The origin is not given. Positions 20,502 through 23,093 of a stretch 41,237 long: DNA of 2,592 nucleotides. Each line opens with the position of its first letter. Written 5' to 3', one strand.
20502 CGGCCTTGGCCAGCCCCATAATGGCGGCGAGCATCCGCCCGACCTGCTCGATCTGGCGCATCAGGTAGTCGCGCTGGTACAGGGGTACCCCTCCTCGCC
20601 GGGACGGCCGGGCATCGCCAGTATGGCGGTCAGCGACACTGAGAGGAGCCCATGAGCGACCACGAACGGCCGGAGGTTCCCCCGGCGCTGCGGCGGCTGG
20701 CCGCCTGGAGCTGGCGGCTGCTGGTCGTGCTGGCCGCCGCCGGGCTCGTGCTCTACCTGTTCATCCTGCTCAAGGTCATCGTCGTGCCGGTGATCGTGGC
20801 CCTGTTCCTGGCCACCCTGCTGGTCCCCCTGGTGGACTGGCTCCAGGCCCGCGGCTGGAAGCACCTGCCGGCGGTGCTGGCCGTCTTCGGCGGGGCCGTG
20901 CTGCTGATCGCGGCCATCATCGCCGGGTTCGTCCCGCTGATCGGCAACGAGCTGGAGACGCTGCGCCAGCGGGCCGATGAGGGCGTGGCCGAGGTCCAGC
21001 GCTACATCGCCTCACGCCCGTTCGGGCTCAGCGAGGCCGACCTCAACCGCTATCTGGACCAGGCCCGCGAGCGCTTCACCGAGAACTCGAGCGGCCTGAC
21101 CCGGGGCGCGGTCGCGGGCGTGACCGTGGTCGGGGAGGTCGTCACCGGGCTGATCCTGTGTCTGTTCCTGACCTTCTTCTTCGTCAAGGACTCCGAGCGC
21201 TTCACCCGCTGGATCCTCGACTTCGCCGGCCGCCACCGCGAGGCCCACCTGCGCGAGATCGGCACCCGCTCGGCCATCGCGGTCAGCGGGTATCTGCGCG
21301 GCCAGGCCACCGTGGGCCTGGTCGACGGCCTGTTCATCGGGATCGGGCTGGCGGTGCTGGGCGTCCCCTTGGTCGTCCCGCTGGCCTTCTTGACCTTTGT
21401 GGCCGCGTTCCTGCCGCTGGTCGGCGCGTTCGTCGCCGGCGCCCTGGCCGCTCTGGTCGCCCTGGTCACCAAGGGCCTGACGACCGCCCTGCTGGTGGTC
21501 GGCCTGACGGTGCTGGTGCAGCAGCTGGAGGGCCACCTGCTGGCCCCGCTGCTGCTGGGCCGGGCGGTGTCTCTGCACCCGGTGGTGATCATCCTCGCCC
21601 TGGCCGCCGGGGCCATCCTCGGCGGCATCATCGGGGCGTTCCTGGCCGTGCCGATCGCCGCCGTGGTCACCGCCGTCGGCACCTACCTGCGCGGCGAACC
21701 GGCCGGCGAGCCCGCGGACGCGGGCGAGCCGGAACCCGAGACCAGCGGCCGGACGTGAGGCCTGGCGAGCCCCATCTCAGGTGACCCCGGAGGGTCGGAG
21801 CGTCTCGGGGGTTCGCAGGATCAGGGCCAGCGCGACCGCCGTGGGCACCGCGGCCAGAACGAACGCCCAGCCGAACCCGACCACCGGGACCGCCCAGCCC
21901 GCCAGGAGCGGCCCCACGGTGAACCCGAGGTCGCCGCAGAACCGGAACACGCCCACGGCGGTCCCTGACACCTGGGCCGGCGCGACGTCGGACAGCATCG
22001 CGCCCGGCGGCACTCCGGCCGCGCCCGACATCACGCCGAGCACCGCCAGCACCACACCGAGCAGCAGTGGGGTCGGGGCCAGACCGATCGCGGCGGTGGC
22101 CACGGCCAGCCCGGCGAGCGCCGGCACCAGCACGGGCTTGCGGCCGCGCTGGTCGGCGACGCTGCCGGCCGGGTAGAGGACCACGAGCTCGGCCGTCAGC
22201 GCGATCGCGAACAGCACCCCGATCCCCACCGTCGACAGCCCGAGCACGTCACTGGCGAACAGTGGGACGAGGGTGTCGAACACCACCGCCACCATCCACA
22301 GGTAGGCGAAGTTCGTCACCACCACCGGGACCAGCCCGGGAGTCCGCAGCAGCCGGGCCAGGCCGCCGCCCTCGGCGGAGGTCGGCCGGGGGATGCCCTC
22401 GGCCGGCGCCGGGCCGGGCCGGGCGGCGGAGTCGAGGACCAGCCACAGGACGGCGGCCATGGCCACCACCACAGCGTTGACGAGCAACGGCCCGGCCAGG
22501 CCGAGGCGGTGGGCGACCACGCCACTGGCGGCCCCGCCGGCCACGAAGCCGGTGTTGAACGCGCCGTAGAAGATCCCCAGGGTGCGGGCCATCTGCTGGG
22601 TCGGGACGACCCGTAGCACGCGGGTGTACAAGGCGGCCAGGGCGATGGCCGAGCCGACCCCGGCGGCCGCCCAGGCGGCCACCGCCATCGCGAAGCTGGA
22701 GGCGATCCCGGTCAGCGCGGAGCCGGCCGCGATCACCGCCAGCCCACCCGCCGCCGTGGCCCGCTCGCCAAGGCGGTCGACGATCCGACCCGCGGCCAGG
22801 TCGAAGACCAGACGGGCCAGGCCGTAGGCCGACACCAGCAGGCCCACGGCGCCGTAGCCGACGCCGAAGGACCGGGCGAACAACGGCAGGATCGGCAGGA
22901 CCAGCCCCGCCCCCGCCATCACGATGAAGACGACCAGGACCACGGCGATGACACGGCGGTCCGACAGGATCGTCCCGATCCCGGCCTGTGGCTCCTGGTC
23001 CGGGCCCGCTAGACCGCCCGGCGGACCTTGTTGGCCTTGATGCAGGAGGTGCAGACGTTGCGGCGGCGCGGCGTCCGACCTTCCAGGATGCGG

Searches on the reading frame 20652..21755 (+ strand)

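Call 57: search_protein_families(library=pfam, proteins=[window:20652-21755:+], max_evalue=0.0001)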
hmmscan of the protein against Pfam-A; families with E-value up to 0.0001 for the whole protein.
window:20652-21755:+ (368 aa): 1 family
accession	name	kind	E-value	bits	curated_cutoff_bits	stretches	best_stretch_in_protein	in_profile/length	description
PF01594.21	AI-2E_transport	-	8.1e-60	203.1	34.3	1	24-342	4-322/327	AI-2E family transporter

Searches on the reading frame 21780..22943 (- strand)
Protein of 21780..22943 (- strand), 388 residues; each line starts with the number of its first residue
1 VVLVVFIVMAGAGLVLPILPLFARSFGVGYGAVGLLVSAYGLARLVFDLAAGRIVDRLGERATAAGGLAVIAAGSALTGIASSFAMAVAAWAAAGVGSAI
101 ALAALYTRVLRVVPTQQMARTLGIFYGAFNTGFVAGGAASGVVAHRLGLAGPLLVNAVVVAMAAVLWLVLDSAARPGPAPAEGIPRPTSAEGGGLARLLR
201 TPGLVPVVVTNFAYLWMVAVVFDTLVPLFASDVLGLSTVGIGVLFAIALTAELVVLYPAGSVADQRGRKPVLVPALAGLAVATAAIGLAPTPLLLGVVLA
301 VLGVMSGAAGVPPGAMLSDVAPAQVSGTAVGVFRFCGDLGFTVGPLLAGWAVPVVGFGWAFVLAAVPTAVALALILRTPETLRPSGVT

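Call 57: search_protein_families(library=pfam, proteins=[window:21780-22943:-], max_evalue=0.0001)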
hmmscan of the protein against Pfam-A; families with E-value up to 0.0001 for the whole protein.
window:21780-22943:- (388 aa): 3 families
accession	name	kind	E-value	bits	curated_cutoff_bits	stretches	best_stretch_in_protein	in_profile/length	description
PF07690.21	MFS_1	-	1.4e-48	166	33.4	2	2-248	2-247/347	Major Facilitator Superfamily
PF05977.19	MFS_3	-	2.6e-06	26.6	27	1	6-168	228-391/524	Transmembrane secretion effector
PF00083.30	Sugar_tr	-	5.2e-05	22.8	22.3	0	237-381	44-194/452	Sugar (and other) transporter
